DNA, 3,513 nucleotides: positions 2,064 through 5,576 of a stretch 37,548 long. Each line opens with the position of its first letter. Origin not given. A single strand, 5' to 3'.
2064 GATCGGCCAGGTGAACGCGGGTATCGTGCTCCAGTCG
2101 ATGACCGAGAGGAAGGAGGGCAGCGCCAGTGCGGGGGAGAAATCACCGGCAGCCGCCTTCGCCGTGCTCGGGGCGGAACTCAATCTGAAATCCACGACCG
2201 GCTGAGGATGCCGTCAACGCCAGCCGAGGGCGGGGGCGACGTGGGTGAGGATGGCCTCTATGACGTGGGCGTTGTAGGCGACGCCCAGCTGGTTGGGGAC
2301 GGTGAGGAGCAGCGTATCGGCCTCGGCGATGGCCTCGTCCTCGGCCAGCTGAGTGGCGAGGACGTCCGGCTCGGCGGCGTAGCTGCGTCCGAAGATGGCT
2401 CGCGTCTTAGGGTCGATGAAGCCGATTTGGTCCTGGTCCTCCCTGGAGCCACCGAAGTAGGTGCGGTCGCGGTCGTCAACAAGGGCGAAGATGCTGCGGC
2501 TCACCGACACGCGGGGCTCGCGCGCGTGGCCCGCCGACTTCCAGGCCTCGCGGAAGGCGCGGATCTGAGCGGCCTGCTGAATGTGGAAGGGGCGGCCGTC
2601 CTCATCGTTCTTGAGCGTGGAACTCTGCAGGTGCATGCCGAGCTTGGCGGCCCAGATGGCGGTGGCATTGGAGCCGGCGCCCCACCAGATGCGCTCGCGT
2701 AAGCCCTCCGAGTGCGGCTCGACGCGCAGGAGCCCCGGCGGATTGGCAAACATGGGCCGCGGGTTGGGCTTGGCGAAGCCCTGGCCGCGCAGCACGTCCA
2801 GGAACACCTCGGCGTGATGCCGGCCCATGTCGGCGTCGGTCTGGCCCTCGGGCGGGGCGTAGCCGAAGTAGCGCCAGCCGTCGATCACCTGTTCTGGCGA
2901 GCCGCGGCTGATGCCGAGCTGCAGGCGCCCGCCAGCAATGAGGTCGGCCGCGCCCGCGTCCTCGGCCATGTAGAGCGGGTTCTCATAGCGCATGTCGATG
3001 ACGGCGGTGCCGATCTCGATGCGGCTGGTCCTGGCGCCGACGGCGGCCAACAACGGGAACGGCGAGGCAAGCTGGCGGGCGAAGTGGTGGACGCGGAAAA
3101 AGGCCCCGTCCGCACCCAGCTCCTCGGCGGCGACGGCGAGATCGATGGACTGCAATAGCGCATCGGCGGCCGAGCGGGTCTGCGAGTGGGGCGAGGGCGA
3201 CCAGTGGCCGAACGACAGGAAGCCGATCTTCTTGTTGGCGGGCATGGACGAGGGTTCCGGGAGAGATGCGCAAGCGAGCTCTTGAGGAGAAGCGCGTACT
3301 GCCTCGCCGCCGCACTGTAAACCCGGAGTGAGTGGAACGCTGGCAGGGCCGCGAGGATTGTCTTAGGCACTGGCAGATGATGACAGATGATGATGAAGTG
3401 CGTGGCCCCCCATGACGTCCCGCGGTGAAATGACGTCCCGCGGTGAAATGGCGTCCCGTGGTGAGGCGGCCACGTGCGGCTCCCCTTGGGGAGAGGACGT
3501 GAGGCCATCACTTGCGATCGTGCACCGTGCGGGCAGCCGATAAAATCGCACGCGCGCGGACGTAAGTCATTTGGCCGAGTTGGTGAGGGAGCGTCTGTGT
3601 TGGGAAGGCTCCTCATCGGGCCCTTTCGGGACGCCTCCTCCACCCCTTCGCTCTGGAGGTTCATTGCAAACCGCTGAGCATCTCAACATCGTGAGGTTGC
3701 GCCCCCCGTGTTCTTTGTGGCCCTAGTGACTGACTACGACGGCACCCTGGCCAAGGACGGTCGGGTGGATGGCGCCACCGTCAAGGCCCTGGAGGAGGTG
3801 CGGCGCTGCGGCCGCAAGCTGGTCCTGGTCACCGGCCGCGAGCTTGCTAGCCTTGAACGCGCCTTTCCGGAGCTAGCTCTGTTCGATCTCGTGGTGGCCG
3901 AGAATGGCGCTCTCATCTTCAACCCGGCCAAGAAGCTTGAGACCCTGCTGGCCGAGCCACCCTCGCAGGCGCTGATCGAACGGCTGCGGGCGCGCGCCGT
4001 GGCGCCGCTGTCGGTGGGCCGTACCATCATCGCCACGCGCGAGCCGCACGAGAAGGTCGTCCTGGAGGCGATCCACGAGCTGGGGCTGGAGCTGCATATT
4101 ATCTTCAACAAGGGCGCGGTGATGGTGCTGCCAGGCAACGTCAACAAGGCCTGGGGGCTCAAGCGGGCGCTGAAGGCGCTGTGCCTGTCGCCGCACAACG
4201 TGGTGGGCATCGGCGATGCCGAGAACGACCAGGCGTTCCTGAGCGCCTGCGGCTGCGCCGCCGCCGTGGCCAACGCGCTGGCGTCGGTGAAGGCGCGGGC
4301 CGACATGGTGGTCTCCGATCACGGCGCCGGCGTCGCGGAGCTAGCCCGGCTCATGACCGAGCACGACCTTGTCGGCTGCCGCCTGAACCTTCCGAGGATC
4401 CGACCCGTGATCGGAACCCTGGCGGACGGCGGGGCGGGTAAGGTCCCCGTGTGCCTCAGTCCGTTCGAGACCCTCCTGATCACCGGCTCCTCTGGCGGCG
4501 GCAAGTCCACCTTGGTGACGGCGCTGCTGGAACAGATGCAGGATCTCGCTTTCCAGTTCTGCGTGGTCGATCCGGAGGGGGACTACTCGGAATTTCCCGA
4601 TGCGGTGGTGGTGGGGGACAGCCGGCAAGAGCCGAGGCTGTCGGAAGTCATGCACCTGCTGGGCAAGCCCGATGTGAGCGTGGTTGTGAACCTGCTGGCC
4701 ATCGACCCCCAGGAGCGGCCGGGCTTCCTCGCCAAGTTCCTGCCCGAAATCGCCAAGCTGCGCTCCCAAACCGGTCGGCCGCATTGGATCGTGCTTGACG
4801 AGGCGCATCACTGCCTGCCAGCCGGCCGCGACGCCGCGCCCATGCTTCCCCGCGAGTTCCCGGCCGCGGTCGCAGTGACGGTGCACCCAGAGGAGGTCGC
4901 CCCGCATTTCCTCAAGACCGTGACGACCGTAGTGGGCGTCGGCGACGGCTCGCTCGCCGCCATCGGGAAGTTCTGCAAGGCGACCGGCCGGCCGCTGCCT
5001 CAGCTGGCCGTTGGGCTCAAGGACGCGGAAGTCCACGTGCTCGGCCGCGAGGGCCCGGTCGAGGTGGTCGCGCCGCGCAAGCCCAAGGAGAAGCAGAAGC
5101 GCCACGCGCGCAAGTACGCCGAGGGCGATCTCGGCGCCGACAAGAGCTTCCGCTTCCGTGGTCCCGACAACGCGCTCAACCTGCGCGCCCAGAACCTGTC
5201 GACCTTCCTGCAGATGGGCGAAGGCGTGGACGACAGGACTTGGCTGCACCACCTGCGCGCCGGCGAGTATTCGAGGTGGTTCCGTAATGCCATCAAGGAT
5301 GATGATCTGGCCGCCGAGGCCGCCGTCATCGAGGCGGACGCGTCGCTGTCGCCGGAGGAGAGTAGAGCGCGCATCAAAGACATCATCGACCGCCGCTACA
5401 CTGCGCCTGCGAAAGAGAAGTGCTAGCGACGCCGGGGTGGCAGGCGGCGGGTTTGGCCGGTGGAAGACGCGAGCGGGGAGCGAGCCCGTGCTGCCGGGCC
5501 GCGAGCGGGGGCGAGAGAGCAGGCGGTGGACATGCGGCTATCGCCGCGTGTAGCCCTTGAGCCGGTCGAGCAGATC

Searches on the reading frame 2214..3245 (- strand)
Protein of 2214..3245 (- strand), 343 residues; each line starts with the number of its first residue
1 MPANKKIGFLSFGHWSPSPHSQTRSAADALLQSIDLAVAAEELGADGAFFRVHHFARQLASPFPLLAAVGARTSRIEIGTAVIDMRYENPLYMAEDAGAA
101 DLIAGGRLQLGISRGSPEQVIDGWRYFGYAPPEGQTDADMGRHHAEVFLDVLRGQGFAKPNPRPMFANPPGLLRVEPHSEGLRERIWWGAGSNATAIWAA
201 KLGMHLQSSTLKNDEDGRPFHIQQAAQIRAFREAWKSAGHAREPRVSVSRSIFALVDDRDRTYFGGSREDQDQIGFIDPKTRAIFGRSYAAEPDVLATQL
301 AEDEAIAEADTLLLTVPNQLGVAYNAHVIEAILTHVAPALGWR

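Call 55: search_protein_families(library=pfam, proteins=[window:2214-3245:-], max_evalue=0.001)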
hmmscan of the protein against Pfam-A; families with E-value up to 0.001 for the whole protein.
window:2214-3245:- (343 aa): 1 family
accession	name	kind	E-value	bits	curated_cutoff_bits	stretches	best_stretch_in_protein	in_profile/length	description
PF00296.26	Bac_luciferase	-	4.7e-27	95.6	27.9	1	12-259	3-233/314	Luciferase-like monooxygenase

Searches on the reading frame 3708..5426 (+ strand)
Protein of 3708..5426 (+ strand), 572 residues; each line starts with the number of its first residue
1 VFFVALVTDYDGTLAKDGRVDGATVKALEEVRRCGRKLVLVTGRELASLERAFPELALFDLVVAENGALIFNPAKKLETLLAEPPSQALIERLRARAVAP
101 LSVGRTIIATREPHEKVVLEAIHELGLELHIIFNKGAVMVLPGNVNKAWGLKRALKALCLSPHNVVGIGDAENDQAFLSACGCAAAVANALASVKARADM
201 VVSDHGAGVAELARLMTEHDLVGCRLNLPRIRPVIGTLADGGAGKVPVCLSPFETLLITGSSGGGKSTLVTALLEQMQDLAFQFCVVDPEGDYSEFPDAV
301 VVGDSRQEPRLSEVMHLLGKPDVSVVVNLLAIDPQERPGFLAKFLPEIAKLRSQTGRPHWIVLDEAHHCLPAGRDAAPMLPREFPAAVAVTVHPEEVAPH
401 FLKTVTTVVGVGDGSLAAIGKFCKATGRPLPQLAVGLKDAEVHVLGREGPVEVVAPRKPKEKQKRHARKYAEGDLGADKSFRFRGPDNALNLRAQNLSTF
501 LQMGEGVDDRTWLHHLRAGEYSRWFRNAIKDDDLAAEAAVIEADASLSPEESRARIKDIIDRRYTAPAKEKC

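Call 55: search_protein_families(library=pfam, proteins=[window:3708-5426:+], max_evalue=0.001)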
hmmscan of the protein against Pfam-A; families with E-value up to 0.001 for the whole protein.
window:3708-5426:+ (572 aa): 6 families
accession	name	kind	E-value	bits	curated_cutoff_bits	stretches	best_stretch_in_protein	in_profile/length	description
PF08282.18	Hydrolase_3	-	3.8e-27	96.1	20.9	2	133-210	174-252/255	haloacid dehalogenase-like hydrolase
PF05116.19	S6PP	-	2.1e-07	31.2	20.3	0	116-193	134-212/247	Sucrose-6F-phosphate phosphohydrolase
PF01935.23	DUF87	-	3.2e-07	31.1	23.2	1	235-334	3-94/220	Helicase HerA, central domain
PF00702.32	Hydrolase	-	5.6e-07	30.6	26.4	1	79-182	96-191/191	haloacid dehalogenase-like hydrolase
PF13191.12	AAA_16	-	4.3e-05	24.5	32.6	1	254-384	25-159/167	AAA ATPase domain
PF13401.12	AAA_22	-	0.00013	22.7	27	1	256-371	8-97/130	AAA domain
